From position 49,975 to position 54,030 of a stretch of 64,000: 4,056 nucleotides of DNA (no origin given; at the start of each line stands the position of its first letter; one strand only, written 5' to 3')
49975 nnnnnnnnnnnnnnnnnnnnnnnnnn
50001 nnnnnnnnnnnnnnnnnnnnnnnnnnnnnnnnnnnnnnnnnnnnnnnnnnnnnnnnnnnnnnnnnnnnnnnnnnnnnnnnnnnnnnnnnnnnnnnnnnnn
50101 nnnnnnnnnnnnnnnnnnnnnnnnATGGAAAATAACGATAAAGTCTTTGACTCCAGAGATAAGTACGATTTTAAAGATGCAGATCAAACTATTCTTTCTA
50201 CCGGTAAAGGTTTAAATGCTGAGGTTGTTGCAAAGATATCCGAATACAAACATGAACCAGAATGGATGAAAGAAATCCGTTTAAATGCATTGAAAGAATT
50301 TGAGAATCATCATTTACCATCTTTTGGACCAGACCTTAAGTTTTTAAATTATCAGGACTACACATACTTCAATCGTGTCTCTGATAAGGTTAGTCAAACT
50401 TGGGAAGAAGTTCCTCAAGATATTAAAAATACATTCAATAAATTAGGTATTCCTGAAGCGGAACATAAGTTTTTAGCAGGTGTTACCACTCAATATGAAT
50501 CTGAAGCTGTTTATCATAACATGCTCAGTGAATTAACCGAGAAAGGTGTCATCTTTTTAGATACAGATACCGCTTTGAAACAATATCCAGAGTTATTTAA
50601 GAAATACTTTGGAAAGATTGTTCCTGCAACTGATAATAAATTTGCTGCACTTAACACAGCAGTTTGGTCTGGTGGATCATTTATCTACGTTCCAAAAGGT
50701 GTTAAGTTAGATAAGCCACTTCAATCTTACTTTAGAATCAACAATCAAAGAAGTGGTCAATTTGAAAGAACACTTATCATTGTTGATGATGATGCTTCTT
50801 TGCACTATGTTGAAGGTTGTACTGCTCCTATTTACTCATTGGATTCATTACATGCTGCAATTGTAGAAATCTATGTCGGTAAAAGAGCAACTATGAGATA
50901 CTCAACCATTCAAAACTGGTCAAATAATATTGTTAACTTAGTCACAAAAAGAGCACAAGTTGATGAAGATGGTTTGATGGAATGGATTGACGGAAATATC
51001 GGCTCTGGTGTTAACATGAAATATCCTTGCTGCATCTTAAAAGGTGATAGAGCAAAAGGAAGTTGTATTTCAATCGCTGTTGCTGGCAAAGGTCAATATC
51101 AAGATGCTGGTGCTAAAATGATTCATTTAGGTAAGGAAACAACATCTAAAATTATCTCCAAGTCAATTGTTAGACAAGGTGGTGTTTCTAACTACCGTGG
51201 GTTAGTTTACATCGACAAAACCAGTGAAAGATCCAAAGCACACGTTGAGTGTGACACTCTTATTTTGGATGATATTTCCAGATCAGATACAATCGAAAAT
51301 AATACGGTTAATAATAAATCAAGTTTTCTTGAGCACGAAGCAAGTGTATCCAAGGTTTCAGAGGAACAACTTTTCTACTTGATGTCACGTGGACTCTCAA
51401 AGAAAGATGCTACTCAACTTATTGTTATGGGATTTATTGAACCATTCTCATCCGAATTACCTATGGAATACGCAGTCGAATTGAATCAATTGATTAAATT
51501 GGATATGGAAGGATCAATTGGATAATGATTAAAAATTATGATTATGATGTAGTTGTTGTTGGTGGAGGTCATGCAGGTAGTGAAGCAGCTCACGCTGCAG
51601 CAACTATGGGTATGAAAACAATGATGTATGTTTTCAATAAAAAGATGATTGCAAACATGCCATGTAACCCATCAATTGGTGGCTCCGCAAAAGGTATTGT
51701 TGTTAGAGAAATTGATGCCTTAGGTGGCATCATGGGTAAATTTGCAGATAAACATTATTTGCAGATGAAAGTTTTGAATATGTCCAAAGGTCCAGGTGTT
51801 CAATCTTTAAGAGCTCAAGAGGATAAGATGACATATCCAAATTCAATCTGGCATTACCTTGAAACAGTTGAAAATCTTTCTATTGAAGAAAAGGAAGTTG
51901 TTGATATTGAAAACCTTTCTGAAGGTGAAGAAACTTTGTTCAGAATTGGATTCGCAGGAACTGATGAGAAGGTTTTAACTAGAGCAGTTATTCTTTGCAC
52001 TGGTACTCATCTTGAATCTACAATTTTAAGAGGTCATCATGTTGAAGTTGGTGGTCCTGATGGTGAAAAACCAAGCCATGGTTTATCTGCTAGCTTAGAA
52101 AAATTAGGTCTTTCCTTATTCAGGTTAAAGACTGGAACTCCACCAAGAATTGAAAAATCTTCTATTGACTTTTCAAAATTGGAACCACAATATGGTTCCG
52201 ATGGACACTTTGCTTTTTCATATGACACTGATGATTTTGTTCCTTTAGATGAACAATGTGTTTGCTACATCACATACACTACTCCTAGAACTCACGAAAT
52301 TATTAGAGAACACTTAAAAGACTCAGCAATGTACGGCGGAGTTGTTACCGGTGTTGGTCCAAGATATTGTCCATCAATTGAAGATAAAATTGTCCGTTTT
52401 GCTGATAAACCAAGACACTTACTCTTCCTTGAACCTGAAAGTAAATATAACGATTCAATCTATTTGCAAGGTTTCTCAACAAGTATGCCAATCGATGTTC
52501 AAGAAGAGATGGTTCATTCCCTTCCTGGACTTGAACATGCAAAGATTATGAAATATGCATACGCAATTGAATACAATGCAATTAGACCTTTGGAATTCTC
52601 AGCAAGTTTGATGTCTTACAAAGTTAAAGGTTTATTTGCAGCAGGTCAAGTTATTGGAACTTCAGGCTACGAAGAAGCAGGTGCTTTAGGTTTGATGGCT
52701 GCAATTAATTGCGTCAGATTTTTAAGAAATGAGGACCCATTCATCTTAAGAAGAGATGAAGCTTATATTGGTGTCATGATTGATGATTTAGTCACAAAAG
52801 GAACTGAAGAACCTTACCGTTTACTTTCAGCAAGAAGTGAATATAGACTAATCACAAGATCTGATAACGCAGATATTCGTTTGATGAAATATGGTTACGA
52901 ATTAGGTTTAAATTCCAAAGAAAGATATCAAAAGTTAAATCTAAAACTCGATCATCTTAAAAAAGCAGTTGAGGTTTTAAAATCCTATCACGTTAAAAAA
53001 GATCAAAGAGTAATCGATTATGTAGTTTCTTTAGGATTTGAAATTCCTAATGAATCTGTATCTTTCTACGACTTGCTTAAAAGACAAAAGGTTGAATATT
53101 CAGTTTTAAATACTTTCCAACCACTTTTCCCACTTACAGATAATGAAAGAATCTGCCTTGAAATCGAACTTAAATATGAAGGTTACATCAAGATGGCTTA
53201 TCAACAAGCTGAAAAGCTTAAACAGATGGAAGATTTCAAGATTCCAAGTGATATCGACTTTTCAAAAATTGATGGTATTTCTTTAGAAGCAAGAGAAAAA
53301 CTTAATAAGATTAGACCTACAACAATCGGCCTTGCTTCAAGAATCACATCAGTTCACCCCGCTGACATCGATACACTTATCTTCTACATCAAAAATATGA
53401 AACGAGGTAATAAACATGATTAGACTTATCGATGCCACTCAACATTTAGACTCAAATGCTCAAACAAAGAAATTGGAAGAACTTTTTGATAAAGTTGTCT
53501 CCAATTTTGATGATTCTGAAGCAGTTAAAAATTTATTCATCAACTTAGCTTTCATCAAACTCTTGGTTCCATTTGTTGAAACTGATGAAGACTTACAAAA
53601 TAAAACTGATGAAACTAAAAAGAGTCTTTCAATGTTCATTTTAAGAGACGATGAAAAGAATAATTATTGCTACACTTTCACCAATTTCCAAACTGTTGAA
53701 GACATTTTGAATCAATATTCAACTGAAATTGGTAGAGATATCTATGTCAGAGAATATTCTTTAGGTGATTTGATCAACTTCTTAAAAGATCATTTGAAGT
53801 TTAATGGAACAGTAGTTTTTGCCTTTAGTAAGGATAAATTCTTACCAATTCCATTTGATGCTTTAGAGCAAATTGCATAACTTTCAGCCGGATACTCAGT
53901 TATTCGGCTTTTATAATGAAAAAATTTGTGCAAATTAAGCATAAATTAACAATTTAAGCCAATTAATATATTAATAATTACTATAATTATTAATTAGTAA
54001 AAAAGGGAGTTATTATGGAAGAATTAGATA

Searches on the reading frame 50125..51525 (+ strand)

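Call 22: search_protein_families(library=pfam, proteins=[window:50125-51525:+], max_evalue=0.001)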
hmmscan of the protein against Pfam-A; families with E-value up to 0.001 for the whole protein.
window:50125-51525:+ (466 aa): 2 families
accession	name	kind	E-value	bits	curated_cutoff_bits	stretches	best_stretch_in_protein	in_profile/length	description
PF01458.23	SUFBD_core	-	1.8e-75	253.8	27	1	203-437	1-232/232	SUF system FeS cluster assembly, SufBD core domain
PF19295.5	SufBD_N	-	1.9e-15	57.4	23.5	1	42-200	20-171/172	SufBD protein N-terminal region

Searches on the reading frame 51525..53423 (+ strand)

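Call 22: search_protein_families(library=pfam, proteins=[window:51525-53423:+], max_evalue=0.001)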
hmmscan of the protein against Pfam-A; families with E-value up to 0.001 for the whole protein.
window:51525-53423:+ (632 aa): 5 families
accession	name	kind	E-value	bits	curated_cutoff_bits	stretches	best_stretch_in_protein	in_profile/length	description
PF01134.28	GIDA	-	9.5e-142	473.1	22.1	1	8-403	1-390/391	Glucose inhibited division protein A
PF13932.14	SAM_GIDA_C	-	3.1e-22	78.6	27.1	1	563-618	1-56/57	tRNA modifying enzyme MnmG/GidA C-terminal helical bundle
PF21680.2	GIDA_C_1st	-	1.2e-14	55.3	24.7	1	465-556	1-93/96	tRNA modifying enzyme MnmG/GidA C-terminal helical domain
PF07992.20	Pyr_redox_2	-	4.2e-07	30.1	26.1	1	7-162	1-110/291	Pyridine nucleotide-disulphide oxidoreductase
PF12831.13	FAD_oxidored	-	2.5e-05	24.2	27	1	8-34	1-27/416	FAD dependent oxidoreductase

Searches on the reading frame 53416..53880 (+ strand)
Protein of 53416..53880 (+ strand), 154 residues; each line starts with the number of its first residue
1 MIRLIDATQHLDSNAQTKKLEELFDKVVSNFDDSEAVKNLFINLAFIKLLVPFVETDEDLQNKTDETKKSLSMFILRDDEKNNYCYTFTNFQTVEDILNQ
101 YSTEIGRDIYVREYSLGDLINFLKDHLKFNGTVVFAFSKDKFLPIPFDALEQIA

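Call 22: search_protein_families(library=pfam, proteins=[window:53416-53880:+], max_evalue=0.001)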
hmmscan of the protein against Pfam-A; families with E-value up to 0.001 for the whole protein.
window:53416-53880:+ (154 aa): 1 family
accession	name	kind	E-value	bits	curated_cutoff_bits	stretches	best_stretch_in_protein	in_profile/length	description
PF19225.6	Spo16_N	-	0.00082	19.8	27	0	17-90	31-103/118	Spo16 protein, N-terminal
